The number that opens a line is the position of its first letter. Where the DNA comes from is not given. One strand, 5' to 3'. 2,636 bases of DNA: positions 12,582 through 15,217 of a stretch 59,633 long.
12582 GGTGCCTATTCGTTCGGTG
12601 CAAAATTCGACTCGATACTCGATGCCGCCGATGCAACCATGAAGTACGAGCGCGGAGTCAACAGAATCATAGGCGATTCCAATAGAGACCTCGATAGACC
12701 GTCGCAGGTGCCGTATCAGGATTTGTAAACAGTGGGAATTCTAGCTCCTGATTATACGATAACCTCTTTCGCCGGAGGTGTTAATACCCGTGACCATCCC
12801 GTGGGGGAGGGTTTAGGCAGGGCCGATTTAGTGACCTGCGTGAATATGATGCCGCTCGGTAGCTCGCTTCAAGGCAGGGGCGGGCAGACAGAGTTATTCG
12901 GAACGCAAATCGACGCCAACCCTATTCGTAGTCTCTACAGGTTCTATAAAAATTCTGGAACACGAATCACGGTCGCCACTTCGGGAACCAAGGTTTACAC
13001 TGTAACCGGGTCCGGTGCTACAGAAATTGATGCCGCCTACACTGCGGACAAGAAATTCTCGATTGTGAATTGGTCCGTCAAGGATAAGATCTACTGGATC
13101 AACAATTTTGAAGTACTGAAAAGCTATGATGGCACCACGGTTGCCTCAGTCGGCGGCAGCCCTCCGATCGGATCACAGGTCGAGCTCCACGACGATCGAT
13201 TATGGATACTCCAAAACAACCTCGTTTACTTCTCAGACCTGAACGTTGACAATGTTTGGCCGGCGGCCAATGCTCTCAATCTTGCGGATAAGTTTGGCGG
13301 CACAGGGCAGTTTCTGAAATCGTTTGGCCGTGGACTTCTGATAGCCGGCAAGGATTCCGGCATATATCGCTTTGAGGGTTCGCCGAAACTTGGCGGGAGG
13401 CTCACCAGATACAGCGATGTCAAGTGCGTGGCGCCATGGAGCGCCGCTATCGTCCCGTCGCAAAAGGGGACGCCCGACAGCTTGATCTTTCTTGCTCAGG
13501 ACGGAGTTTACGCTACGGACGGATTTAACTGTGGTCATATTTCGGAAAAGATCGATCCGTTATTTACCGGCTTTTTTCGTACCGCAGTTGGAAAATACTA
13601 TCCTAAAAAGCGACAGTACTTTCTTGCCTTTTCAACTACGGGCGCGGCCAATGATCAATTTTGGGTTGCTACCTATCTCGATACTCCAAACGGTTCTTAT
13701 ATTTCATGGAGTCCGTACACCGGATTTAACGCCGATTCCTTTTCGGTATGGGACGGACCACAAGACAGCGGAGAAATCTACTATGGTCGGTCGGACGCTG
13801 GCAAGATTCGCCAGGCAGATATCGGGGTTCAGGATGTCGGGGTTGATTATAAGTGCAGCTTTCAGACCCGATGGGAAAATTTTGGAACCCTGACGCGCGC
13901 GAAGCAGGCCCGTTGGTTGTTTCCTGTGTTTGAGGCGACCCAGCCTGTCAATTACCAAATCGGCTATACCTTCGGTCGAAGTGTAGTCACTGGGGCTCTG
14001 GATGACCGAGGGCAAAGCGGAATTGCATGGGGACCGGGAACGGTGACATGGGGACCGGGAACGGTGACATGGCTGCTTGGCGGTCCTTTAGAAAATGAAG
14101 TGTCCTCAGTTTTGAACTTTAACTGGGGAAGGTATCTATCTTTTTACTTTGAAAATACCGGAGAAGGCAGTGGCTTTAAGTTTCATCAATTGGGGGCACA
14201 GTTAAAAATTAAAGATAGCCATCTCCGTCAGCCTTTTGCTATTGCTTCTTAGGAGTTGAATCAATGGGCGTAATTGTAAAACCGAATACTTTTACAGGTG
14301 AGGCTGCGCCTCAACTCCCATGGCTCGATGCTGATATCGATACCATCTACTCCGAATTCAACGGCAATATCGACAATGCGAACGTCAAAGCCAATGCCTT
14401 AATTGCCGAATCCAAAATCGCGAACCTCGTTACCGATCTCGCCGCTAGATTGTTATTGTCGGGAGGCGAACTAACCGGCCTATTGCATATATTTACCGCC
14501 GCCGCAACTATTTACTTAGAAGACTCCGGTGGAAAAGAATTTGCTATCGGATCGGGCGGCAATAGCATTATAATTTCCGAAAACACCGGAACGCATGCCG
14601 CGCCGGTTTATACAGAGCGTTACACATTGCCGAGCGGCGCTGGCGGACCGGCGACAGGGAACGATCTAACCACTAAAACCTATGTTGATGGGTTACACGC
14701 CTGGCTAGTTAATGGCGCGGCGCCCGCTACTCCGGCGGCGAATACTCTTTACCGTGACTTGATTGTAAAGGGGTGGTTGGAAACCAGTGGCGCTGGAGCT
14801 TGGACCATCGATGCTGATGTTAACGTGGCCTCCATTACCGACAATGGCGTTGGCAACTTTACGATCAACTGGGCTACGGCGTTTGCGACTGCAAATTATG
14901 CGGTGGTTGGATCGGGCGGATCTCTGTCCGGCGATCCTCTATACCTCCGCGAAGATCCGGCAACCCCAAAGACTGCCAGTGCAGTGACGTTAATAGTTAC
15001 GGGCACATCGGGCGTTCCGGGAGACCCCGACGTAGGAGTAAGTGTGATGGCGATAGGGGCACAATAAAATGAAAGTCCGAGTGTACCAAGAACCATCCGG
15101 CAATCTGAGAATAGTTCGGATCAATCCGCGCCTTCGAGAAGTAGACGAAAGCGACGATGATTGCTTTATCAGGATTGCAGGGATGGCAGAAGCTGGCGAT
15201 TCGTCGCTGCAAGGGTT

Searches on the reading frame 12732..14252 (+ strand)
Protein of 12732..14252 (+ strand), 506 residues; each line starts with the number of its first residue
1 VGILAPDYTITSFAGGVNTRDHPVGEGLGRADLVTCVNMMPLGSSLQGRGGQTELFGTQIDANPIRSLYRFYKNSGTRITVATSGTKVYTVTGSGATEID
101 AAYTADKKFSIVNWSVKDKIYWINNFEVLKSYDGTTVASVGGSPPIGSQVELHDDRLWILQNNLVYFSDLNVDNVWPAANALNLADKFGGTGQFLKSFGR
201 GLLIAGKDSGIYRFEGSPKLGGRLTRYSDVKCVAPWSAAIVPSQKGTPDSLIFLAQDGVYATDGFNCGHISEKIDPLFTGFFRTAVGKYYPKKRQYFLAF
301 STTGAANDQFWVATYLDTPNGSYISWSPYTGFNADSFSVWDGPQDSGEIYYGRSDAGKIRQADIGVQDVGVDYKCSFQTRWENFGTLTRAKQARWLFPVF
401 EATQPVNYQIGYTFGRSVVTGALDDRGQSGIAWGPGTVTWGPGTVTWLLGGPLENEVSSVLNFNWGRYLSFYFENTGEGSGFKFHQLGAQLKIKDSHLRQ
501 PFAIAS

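Call 10: search_protein_families(library=phrogs, proteins=[window:12732-14252:+], max_evalue=0.001)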
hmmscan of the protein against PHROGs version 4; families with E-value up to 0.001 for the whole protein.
window:12732-14252:+ (506 aa): 2 families
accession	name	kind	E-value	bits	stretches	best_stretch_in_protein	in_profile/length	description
phrog_5107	-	lysis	1.5e-10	41.1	1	325-433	368-474/533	amidase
phrog_3287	-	head and packaging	0.00016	21.7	0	35-115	30-114/524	virion structural protein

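Call 59: search_protein_families(library=pfam, proteins=[window:12732-14252:+], max_evalue=0.001)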
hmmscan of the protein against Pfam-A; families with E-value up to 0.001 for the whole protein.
window:12732-14252:+ (506 aa): 0 families

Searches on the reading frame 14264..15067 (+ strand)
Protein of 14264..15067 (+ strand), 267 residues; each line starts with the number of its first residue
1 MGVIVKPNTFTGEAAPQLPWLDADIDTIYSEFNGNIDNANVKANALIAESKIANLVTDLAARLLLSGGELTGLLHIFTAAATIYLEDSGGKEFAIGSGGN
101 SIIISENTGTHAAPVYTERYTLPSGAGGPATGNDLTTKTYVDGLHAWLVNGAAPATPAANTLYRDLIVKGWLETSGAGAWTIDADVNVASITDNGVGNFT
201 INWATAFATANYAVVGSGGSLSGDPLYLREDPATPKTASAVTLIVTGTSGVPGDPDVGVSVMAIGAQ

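Call 11: search_protein_families(library=phrogs, proteins=[window:14264-15067:+], max_evalue=0.001)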
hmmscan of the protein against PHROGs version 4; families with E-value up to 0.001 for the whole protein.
window:14264-15067:+ (267 aa): 2 families
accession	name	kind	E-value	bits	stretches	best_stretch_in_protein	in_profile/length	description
phrog_11355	-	tail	6.4e-08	33.7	1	167-251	29-118/131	tail fiber protein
phrog_3484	-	tail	0.00012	21.7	1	175-263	302-393/818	tail fiber protein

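Call 113: search_protein_families(library=ncbifam, proteins=[window:14264-15064:+], max_evalue=0.01)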
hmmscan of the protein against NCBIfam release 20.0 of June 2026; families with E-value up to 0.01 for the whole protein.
window:14264-15064:+ (267 aa): 0 families
